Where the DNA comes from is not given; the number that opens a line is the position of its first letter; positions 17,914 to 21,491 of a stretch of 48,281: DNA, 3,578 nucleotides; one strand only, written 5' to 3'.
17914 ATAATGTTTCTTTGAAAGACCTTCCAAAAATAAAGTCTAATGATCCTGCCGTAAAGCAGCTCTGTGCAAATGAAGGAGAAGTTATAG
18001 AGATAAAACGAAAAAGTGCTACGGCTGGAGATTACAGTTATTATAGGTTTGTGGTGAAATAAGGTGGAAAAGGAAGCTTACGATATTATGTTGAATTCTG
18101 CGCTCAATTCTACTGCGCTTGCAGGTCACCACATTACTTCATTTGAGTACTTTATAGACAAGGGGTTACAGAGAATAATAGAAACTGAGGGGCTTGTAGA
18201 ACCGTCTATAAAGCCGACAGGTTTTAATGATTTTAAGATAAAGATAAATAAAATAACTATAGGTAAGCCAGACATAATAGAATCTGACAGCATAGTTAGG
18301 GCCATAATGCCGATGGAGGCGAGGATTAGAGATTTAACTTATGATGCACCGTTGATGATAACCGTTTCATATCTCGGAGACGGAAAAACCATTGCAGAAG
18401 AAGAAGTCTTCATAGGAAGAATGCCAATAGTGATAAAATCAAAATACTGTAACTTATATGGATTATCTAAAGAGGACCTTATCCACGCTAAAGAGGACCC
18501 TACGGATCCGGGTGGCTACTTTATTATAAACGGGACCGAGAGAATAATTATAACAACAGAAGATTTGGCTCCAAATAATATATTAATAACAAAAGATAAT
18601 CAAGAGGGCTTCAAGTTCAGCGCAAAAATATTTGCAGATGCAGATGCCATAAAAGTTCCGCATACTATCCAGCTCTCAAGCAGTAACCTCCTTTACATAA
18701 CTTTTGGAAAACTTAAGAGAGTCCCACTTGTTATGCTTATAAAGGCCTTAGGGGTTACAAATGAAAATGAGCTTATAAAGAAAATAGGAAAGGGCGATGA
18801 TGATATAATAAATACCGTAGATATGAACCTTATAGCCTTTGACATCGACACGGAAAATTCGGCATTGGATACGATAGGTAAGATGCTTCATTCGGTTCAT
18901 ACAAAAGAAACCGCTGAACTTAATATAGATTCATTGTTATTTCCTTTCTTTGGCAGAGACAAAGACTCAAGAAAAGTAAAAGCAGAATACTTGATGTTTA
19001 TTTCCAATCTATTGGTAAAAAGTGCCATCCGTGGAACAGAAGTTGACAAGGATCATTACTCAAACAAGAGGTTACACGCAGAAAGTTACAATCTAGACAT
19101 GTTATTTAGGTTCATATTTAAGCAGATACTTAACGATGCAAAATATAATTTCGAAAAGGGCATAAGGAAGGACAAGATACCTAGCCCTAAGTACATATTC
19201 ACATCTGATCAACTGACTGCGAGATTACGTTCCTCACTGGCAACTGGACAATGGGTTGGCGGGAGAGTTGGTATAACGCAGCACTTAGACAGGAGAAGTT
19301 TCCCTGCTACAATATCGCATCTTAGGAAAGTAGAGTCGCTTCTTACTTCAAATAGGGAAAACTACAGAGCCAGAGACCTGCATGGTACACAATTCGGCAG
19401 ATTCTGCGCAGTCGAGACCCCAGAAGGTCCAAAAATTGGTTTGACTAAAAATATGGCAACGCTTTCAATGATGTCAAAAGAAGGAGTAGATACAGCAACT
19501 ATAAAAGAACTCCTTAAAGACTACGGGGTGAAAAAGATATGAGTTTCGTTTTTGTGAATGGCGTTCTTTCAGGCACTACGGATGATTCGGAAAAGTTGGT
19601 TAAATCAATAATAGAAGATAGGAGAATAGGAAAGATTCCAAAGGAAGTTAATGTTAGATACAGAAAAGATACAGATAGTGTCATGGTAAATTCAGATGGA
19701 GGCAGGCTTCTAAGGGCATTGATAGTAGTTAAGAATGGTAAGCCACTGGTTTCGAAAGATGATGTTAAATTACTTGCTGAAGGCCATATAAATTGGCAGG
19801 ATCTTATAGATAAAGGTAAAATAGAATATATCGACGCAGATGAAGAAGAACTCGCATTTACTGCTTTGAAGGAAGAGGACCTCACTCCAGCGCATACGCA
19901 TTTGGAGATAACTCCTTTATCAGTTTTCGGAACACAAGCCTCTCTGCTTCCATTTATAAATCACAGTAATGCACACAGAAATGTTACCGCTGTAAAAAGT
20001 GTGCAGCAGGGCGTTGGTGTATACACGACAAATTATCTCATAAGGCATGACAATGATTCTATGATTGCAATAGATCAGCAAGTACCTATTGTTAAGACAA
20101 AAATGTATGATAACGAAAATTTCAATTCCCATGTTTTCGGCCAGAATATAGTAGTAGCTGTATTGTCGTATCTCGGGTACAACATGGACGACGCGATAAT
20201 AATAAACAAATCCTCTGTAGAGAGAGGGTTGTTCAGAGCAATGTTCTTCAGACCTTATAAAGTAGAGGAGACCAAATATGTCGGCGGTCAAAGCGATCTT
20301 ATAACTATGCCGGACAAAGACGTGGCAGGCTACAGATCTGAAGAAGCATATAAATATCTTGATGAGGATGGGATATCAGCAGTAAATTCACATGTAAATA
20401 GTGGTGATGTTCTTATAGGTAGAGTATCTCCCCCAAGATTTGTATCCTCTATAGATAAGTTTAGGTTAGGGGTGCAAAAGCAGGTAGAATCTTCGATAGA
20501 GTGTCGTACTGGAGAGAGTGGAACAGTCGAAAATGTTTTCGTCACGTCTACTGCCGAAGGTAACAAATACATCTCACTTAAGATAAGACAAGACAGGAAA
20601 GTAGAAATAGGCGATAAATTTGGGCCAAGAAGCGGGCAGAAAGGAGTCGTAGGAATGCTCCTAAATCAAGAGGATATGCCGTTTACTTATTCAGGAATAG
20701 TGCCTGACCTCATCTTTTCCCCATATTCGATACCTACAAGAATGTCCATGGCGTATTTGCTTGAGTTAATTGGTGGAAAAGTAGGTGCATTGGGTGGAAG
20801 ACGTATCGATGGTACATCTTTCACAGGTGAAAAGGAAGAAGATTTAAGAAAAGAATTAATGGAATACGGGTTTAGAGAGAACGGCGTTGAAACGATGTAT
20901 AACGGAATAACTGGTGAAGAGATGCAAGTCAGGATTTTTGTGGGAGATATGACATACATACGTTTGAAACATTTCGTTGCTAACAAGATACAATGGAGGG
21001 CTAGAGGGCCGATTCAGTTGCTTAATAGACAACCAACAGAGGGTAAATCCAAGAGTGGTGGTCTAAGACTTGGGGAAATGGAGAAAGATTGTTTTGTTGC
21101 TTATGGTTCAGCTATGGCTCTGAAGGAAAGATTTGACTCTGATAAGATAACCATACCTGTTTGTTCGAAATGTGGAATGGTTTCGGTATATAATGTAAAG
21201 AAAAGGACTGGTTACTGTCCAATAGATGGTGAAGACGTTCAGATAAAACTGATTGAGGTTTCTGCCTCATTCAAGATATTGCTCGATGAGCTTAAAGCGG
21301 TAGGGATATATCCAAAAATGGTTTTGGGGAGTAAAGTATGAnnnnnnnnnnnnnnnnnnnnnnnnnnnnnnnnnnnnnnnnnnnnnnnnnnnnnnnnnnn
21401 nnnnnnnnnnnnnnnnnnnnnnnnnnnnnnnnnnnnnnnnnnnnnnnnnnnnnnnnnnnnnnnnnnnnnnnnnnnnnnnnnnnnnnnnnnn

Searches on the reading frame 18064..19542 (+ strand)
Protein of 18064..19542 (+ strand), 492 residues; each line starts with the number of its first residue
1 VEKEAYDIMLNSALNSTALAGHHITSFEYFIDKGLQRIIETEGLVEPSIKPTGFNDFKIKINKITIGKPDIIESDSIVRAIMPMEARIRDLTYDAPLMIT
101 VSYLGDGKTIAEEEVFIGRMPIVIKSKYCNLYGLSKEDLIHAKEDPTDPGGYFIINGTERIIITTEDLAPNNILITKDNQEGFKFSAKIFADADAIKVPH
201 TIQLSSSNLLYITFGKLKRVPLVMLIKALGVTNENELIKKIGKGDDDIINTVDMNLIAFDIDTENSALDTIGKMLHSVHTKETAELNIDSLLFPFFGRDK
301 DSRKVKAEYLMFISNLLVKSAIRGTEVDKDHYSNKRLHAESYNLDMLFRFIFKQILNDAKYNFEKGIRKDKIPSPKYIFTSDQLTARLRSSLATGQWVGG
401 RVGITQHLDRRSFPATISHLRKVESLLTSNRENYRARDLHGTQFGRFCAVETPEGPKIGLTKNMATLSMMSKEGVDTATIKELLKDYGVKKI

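Call 28: search_protein_families(library=pfam, proteins=[window:18064-19542:+], max_evalue=0.0001)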
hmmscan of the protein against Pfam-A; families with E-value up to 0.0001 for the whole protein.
window:18064-19542:+ (492 aa): 3 families
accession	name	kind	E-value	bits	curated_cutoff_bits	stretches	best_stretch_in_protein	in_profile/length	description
PF04563.20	RNA_pol_Rpb2_1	-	1.2e-44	152.7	28.2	1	19-385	2-202/203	RNA polymerase beta subunit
PF04565.21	RNA_pol_Rpb2_3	-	4.5e-19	68.8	21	1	406-468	1-66/68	RNA polymerase Rpb2, domain 3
PF04561.19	RNA_pol_Rpb2_2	-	5.6e-09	36.4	21.7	1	205-337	36-189/190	RNA polymerase Rpb2, domain 2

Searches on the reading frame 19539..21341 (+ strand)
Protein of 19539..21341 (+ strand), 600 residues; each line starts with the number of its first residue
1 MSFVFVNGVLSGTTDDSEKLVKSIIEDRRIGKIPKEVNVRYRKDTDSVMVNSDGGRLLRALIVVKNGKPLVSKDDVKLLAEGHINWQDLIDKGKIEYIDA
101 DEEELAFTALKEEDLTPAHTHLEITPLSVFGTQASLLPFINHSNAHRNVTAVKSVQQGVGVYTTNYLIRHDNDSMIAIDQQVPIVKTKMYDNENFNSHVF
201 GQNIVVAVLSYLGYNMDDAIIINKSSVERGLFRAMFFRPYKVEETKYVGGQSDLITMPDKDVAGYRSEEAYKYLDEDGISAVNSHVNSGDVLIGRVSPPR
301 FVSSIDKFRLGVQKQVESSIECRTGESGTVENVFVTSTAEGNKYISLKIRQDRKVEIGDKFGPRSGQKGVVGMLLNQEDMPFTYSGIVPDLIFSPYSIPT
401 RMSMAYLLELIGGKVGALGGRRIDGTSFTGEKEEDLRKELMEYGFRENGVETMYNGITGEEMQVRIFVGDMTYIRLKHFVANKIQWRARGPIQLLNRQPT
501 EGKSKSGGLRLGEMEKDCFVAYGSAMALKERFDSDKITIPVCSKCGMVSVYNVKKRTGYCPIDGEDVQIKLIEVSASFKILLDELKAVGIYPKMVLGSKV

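Call 28: search_protein_families(library=pfam, proteins=[window:19539-21341:+], max_evalue=0.0001)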
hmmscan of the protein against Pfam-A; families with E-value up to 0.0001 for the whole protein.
window:19539-21341:+ (600 aa): 4 families
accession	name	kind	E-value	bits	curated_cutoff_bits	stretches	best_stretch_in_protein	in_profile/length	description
PF00562.33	RNA_pol_Rpb2_6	-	4.5e-114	381.9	23.4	1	134-505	2-373/373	RNA polymerase Rpb2, domain 6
PF04560.25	RNA_pol_Rpb2_7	-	2e-21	76.6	32.1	1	507-595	1-85/87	RNA polymerase Rpb2, domain 7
PF04566.18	RNA_pol_Rpb2_4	-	1.1e-17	64.3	28.7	1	4-65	1-62/62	RNA polymerase Rpb2, domain 4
PF04567.22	RNA_pol_Rpb2_5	-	4e-07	31.2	21.1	1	86-118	1-33/66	RNA polymerase Rpb2, domain 5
